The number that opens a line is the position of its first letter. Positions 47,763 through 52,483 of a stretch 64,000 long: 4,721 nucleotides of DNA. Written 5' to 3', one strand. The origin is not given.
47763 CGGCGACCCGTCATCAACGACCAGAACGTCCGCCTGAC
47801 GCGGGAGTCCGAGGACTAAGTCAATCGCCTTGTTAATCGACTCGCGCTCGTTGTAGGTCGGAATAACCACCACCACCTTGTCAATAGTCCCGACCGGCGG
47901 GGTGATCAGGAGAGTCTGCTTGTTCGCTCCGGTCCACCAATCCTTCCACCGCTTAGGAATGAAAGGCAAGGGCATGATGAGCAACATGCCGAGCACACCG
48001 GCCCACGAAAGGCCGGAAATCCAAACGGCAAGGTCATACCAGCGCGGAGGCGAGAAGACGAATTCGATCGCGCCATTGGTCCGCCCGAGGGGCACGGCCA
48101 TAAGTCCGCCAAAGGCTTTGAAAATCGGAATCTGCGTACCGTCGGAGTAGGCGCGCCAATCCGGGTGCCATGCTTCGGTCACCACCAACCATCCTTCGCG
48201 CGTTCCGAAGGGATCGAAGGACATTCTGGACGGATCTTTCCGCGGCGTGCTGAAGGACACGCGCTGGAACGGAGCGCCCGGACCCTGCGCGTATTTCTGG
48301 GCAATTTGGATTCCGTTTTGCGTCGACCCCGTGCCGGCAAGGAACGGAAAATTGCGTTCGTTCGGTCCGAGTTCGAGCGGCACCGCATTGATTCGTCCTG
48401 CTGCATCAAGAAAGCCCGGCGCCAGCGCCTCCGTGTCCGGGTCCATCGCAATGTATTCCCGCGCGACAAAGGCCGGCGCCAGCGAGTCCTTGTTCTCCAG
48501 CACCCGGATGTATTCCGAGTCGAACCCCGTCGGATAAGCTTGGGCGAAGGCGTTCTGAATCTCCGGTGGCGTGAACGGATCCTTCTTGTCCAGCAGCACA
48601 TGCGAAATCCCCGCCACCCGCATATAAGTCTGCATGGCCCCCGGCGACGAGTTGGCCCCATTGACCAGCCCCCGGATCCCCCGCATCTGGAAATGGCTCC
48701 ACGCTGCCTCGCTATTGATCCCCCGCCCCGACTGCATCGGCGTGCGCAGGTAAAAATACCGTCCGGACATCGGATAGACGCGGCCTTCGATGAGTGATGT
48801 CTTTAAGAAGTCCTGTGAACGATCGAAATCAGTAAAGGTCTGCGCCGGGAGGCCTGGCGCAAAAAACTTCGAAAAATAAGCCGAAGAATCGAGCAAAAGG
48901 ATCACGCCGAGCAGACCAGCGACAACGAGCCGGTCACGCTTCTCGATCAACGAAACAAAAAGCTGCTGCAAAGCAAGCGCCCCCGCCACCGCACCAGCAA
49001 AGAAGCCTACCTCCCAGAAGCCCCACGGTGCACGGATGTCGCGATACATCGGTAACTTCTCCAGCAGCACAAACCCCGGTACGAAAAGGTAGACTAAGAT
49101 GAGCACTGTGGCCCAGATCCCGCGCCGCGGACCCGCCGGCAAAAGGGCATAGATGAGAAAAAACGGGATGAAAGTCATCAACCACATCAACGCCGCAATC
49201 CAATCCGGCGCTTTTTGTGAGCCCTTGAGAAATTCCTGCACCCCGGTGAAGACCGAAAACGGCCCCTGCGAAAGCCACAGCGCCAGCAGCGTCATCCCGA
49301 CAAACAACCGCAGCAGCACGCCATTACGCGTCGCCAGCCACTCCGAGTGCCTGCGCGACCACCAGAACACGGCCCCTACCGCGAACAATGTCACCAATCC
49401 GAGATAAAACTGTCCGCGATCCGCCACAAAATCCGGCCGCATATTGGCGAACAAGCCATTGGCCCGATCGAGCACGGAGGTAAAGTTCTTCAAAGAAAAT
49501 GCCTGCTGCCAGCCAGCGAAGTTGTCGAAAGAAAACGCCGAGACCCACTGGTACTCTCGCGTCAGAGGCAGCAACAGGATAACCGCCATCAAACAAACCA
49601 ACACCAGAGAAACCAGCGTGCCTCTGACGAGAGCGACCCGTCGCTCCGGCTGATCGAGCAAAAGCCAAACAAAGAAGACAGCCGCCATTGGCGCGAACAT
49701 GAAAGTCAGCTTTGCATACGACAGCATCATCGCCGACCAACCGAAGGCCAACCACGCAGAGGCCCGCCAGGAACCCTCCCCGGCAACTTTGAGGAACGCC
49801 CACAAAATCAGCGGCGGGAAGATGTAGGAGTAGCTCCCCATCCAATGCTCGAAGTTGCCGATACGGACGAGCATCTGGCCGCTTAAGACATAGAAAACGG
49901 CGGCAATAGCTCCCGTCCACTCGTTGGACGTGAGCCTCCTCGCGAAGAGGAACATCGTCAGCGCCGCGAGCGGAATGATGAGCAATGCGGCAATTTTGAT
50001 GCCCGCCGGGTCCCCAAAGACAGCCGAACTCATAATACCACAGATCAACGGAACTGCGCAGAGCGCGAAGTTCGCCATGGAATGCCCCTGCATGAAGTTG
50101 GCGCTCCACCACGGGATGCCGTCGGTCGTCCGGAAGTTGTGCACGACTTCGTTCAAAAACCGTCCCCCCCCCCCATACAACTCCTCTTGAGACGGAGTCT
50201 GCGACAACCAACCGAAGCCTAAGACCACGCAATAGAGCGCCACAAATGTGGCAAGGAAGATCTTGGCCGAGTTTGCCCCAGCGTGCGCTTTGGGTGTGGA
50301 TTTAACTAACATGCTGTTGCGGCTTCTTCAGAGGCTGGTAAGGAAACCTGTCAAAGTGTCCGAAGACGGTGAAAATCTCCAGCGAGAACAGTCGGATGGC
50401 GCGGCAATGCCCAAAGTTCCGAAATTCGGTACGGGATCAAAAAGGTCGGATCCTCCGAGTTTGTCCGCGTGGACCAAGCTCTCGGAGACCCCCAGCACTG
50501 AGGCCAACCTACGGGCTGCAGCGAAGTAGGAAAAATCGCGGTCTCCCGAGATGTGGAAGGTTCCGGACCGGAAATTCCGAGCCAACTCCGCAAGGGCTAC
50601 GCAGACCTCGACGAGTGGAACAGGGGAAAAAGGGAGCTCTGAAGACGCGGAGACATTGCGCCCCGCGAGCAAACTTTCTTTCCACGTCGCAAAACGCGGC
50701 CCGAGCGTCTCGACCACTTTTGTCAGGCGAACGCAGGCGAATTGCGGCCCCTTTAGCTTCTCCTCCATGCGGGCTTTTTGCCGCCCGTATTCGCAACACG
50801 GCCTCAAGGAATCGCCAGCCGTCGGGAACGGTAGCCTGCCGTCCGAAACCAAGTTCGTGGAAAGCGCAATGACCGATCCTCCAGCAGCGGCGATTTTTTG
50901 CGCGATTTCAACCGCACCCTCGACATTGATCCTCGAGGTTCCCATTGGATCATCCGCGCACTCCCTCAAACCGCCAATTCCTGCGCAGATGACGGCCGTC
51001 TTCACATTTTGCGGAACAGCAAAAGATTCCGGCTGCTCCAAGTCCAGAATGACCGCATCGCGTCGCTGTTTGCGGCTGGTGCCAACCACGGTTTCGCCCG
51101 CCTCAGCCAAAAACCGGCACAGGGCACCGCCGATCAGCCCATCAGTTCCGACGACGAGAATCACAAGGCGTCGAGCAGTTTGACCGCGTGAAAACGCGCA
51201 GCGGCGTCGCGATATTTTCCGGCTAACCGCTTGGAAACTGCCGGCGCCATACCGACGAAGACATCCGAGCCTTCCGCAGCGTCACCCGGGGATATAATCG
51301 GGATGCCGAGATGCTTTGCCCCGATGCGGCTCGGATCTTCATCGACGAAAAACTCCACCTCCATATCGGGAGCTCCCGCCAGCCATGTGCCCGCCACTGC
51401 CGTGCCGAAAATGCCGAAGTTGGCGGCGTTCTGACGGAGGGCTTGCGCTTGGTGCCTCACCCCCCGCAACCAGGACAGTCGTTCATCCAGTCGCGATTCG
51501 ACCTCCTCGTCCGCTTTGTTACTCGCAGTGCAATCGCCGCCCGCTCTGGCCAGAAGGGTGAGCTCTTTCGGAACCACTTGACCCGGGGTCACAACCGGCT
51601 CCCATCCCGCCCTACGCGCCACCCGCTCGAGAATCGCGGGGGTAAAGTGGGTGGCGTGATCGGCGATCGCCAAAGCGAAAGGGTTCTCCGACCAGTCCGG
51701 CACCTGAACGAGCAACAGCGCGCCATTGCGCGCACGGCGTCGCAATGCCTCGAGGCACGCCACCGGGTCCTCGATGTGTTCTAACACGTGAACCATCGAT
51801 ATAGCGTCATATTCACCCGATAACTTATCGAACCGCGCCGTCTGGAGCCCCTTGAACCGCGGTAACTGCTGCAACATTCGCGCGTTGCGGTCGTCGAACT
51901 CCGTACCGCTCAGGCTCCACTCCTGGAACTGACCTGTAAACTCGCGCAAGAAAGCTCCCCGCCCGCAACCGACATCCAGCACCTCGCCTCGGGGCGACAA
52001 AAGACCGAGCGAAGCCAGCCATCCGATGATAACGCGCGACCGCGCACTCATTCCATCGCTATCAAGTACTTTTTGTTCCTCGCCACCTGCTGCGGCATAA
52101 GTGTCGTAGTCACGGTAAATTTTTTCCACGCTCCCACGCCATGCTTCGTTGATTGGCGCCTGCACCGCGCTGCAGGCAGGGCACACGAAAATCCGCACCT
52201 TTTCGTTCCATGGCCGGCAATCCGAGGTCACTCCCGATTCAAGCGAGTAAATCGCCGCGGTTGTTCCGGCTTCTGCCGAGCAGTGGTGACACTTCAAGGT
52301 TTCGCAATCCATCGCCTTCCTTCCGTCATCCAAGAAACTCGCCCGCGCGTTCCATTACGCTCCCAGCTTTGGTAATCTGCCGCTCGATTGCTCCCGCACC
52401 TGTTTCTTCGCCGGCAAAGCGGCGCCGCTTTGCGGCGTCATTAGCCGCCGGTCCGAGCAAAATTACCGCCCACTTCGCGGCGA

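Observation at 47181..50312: Producer-consumer fusion: YfhO-like GT-C glycosyltransferase domain fused to a Ppm1/DPM1-type polyprenyl-phosphate sugar synthase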

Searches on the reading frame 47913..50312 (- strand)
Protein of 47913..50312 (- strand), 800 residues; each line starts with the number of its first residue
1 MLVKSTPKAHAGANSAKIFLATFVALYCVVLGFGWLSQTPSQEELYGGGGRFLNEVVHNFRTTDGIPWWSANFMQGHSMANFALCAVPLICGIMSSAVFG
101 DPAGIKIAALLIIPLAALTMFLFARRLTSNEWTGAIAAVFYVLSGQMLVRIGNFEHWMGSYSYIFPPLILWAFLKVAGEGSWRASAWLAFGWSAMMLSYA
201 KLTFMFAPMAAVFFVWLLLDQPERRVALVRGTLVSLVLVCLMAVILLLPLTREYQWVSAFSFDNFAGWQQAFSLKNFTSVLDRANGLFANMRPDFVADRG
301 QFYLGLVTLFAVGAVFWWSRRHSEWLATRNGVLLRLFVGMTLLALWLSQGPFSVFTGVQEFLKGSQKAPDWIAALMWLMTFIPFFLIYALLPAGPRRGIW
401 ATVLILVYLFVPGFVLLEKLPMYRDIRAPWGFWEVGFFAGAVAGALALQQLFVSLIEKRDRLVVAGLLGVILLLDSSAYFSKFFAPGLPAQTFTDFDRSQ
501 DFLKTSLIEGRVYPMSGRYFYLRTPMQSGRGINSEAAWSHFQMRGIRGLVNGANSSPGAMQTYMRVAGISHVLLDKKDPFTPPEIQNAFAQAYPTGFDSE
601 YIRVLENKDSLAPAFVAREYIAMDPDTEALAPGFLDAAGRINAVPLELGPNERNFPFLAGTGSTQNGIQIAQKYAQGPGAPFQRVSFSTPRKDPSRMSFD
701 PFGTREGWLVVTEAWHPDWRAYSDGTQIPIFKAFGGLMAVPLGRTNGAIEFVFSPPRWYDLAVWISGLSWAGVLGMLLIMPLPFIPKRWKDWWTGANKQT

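Call 16: search_solved_structures(query=A1, max_evalue=10, show_alignments=3)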
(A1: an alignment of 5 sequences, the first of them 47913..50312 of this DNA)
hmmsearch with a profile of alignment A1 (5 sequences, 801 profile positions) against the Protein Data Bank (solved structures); distinct sequences matched with E-value up to 10: 0.
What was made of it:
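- Tried and rejected: A sequence and profile search of the N-terminal domain against PDB found nothing (call 16).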

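Call 29: predict_structure(alignment_id=A1)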
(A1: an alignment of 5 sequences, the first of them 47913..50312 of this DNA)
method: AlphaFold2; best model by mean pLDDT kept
length: 800 residues; sequences in the alignment: 5
mean_pLDDT: 50.9   pTM: 0.53
mean pLDDT of the five models: 50.9, 50.1, 49.2, 48.2, 44.0
residues with pLDDT >= 90: 2; 70-90: 163; 50-70: 240; < 50: 395
segments of 3 or more residues with pLDDT < 50: 1-11, 42-55, 58-60, 62-85, 154-157, 246-308, 350-368, 375-377, 410-430, 486-694, 712-716, 732-737, 797-800
pLDDT, mean of each block of 10 residues (from residue 1): 37 70 82 67 46 49 40 35 49 61 65 84 87 85 67 53 81 84 78 67 69 79 79 75 52 30 25 25 25 30 46 57 65 75 60 44 47 51 58 62 58 39 38 66 79 72 66 55 52 40 32 27 27 26 32 40 34 30 41 30 25 23 24 27 24 26 25 30 32 55 53 52 73 45 65 59 51 61 54 49
secondary structure, 60 per line:
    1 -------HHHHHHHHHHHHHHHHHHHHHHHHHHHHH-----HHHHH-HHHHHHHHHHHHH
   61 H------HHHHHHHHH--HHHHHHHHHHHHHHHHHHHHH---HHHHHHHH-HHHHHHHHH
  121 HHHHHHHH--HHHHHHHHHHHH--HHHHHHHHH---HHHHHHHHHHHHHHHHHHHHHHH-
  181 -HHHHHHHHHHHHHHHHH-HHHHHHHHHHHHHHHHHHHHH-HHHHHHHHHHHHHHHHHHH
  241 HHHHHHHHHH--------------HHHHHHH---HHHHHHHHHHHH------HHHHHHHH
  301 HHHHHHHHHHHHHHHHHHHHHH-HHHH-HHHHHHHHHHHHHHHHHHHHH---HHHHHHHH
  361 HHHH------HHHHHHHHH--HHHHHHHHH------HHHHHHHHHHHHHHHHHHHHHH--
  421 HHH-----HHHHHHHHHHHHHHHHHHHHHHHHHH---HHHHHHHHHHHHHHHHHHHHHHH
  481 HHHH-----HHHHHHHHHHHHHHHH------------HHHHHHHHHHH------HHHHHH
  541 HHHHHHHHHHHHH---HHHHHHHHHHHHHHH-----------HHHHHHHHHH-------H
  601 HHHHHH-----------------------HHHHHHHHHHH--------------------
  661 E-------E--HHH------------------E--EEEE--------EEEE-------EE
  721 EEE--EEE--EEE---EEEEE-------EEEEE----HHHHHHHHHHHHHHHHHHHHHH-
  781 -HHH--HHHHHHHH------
elements in order (helices of 4 or more, strands of 3 or more residues): H8-36 H42-46 H48-61 H68-76 H79-99 H103-110 H112-128 H131-142 H145-153 H157-179 H182-198 H200-220 H222-250 H265-271 H275-286 H293-322 H324-327 H329-349 H353-364 H371-379 H382-390 H397-418 H429-454 H458-484 H490-505 H518-528 H535-553 H557-571 H583-592 H600-606 H630-640 E696-699 E708-711 E719-723 E726-728 E731-733 E737-741 E749-753 H758-779 H787-794
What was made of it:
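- Tried and rejected: The first AF2 run, with a 5-sequence alignment, was unusable (pLDDT 51, call 29).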

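Call 37: search_protein_representatives(alignment_id=A1)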
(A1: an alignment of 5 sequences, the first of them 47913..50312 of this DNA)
Query: 5 sequences, 801 profile positions. Proteins with E-value up to 0.001 (for the whole library): 1878; up to 1e-10: 191; up to 1e-30: 116. The best 150 are listed.
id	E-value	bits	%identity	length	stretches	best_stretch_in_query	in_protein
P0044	0.0e+00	1294.3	-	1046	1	18-800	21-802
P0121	0.0e+00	1019.3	-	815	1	17-798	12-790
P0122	8.1e-227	771.6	-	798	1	12-778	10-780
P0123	1.2e-222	757.8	-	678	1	259-766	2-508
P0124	2.1e-208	710.8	-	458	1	11-456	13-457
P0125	2.9e-183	627.6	-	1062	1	15-796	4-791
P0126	4.2e-183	627.0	-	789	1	16-782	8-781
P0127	6.6e-168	576.8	-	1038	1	19-777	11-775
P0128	2.6e-167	574.8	-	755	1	27-778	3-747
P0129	4.1e-162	557.6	-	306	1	4-304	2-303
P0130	1.2e-157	542.9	-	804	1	16-797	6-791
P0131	1.3e-153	529.5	-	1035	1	14-782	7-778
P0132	1.9e-150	519.1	-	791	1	16-779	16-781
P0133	1.0e-149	516.6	-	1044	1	19-797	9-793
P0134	3.9e-148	511.4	-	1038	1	16-792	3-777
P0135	1.2e-146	506.5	-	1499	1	14-777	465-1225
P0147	2.9e-136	472.2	-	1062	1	16-783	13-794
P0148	7.9e-132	457.5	-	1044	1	17-791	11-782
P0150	2.8e-130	452.4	-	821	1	28-797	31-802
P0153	4.2e-128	445.2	-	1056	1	16-786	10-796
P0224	9.2e-35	136.4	-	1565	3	7-488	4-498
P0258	7.6e-20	87.1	-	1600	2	14-503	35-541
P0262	3.5e-18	81.6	-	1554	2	34-496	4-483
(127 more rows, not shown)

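Call 69: search_protein_families(library=pfam, proteins=[P0135, P0148, P0153, P0147, P0224, P0258, P0262], max_evalue=0.001)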
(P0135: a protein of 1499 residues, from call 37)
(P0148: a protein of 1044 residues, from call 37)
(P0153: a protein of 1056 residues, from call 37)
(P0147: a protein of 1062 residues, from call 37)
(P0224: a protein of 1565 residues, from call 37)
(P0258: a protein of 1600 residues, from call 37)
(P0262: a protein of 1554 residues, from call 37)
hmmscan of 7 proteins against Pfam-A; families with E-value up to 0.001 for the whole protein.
P0135 (1499 aa): 1 family
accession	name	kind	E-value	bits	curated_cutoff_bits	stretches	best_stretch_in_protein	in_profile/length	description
PF00535.33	Glycos_transf_2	-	1.3e-30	107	23.3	1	1270-1435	2-167/168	Glycosyl transferase family 2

P0148 (1044 aa): 3 families
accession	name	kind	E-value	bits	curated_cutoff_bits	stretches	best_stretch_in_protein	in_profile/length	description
PF00535.33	Glycos_transf_2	-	4e-29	102.2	23.3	1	812-975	2-165/168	Glycosyl transferase family 2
PF09586.16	YfhO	-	0.00013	20.9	28.5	1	698-752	774-828/835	Bacterial membrane protein YfhO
PF13641.12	Glyco_tranf_2_3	-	0.00014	22.4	27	1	811-1015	4-212/230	Glycosyltransferase like family 2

P0153 (1056 aa): 0 families

P0147 (1062 aa): 0 families

P0224 (1565 aa): 9 families
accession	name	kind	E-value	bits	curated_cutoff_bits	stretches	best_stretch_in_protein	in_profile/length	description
PF11028.14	TMEM260-like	-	3.4e-25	89.3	24.2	1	892-1044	1-173/179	Protein O-mannosyl-transferase TMEM260-like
PF07719.23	TPR_2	-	9.8e-11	41.4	27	1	1493-1522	5-34/34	Tetratricopeptide repeat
PF13231.12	PMT_2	-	2.7e-10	41.1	26.1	2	915-1069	7-157/160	Dolichyl-phosphate-mannose-protein mannosyltransferase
PF00515.34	TPR_1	-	1.2e-09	38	27.8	1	1493-1521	5-33/34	Tetratricopeptide repeat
PF13181.12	TPR_8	-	2.3e-06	27.8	25.7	0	1494-1521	6-33/34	Tetratricopeptide repeat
PF14559.12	TPR_19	-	1.9e-05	25.3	25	1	1469-1531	5-67/68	Tetratricopeptide repeat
PF13428.12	TPR_14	-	0.00011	23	23.5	0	1462-1497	8-43/44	Tetratricopeptide repeat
PF09586.16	YfhO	-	0.00017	20.6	28.5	1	755-806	785-835/835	Bacterial membrane protein YfhO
PF13432.12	TPR_16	-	0.00018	22.3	32.7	0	1465-1522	7-64/65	Tetratricopeptide repeat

P0258 (1600 aa): 10 families
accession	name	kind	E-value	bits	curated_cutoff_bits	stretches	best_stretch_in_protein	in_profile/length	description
PF11028.14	TMEM260-like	-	1.7e-29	103.3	24.2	1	954-1106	1-173/179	Protein O-mannosyl-transferase TMEM260-like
PF13231.12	PMT_2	-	1.5e-08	35.5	26.1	1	990-1131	19-158/160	Dolichyl-phosphate-mannose-protein mannosyltransferase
PF13432.12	TPR_16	-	1.8e-07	31.9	32.7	1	1517-1574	7-64/65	Tetratricopeptide repeat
PF13428.12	TPR_14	-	1.5e-06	28.7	23.5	0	1543-1581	3-41/44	Tetratricopeptide repeat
PF07719.23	TPR_2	-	1.5e-06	28.3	27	0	1544-1574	4-34/34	Tetratricopeptide repeat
PF13414.12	TPR_11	-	2.3e-06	27.6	26.8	0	1549-1580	2-33/42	TPR repeat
PF00515.34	TPR_1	-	8.1e-06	25.9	27.8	1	1543-1573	3-33/34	Tetratricopeptide repeat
PF09586.16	YfhO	-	1e-05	24.6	28.5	1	705-837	701-835/835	Bacterial membrane protein YfhO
PF14559.12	TPR_19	-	8.8e-05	23.2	25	1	1524-1581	8-65/68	Tetratricopeptide repeat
PF13374.12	TPR_10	-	0.00026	21.3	27.5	0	1507-1536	2-31/42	Tetratricopeptide repeat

P0262 (1554 aa): 5 families
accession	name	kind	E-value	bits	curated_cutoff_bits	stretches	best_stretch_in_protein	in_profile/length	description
PF11028.14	TMEM260-like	-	4e-23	82.5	24.2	1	869-1021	1-174/179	Protein O-mannosyl-transferase TMEM260-like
PF13428.12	TPR_14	-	7.8e-05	23.4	23.5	0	1454-1492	3-41/44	Tetratricopeptide repeat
PF13432.12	TPR_16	-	0.00016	22.5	32.7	0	1424-1485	3-64/65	Tetratricopeptide repeat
PF09586.16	YfhO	-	0.00016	20.7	28.5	1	735-775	789-829/835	Bacterial membrane protein YfhO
PF07719.23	TPR_2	-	0.00062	20.1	27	0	1454-1484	3-33/34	Tetratricopeptide repeat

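Call 73: find_encoding_contigs(protein=P0150, flank=6000, max_places=3)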
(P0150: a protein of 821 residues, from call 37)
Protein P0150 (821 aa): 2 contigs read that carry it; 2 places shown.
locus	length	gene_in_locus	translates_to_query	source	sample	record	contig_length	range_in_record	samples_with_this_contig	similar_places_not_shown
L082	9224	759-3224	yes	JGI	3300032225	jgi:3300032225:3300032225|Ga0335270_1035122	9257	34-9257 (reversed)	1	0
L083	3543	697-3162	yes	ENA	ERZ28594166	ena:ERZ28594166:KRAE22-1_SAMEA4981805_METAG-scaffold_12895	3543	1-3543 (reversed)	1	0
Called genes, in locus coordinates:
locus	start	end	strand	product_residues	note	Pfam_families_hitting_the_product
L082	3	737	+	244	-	?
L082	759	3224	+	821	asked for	-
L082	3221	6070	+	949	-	PF11028:TMEM260_N, PF13428:TPR_14 (faint), PF13432:TPR_16 (faint), PF14559:TPR_19 (weak), PF23914:TPR_CcmH_CycH (faint)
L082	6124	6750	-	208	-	PF13442:Cytochrome_CBB3, PF00034:Cytochrom_C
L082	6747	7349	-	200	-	PF02433:FixO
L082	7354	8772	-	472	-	PF00115:COX1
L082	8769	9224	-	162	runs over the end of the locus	?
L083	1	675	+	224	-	?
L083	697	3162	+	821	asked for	-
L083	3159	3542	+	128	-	?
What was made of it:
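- Other family members are fused or adjacent to a TMEM260-like O-mannosyltransferase with TPR repeats (calls 69, 73).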

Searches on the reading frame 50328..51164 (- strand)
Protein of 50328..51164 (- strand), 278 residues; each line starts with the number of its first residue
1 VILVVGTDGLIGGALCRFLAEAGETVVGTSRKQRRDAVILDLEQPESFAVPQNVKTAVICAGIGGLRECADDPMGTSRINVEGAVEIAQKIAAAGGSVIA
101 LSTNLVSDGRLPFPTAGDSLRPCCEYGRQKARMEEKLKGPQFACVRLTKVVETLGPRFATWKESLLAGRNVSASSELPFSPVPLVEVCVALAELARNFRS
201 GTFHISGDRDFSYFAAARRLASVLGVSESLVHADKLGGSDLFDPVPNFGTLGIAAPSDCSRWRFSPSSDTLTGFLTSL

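Call 8: search_protein_families(library=pfam, proteins=[window:50328-51164:-], max_evalue=0.001)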
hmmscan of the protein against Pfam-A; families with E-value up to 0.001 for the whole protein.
window:50328-51164:- (278 aa): 2 families
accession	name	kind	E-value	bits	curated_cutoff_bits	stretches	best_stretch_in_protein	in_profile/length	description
PF04321.23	RmlD_sub_bind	-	5.8e-19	68.7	27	1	2-232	3-239/287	RmlD substrate binding domain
PF01370.27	Epimerase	-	1.2e-12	48.2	20.9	1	2-136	1-152/240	NAD dependent epimerase/dehydratase family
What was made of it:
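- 50328..51164 (-): Upstream gene, 16 nt away: a divergent RmlD-like SDR. It is a conserved neighbour in close relatives. Pfam RmlD_sub_bind E=5.8e-19 (call 8).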

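Call 30: search_protein_families(library=ncbifam, proteins=[window:50328-51164:-], max_evalue=0.001)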
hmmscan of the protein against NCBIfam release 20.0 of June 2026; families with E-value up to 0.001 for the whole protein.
window:50328-51164:- (278 aa): 1 family
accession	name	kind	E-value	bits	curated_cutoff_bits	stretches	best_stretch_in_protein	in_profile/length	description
TIGR01214.1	rmlD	equivalog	2.6e-17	62.8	224.05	1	2-232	2-234/285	dTDP-4-dehydrorhamnose reductase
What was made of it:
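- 50328..51164 (-): TIGR01214 scores 62.8 bits against a cut-off of 224 (call 30).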

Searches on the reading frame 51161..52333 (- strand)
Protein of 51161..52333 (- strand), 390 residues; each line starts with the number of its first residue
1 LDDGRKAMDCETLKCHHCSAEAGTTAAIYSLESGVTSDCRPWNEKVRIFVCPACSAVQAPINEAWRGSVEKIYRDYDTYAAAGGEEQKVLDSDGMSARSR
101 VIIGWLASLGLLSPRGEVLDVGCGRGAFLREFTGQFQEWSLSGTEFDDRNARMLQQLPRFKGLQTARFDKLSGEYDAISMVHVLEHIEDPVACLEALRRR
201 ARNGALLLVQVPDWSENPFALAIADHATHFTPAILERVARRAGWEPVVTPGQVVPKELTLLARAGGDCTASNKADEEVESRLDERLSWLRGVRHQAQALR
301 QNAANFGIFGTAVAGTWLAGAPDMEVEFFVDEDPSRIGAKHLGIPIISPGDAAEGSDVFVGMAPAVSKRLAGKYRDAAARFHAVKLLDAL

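Call 8: search_protein_families(library=pfam, proteins=[window:51161-52333:-], max_evalue=0.001)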
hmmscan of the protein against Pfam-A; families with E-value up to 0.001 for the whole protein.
window:51161-52333:- (390 aa): 5 families
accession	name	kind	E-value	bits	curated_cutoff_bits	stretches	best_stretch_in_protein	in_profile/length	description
PF13489.12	Methyltransf_23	-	2.2e-18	67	27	1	100-247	7-162/164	Methyltransferase domain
PF08242.18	Methyltransf_12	-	1.5e-11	45.3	30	1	119-207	1-98/98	Methyltransferase domain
PF08241.18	Methyltransf_11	-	3.6e-08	34.4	21.2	1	119-208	1-94/95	Methyltransferase domain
PF13649.12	Methyltransf_25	-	8.1e-07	30.1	27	1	118-203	1-95/97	Methyltransferase domain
PF13847.12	Methyltransf_31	-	0.00071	19.7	27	0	116-213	5-113/145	Methyltransferase domain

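Call 30: search_protein_families(library=ncbifam, proteins=[window:51161-52333:-], max_evalue=0.001)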
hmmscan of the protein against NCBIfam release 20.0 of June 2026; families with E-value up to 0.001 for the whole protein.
window:51161-52333:- (390 aa): 4 families
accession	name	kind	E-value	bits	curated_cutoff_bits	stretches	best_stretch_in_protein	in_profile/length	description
NF045667.1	MTase_DVU1556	equivalog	2.7e-05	23.7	155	1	112-209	20-119/213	DVU_1556 family methyltransferase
TIGR04345.1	ovoA_Cterm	equivalog_domain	0.00015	21.3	170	0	173-214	133-175/242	putative 4-mercaptohistidine N1-methyltransferase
TIGR01983.1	UbiG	equivalog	0.00016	21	102.95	1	117-210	52-152/228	bifunctional 2-polyprenyl-6-hydroxyphenol methylase/3-demethylubiquinol 3-O-methyltransferase UbiG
NF002463.0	PRK01683.1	equivalog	0.00055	19.6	297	1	98-241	16-162/258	trans-aconitate 2-methyltransferase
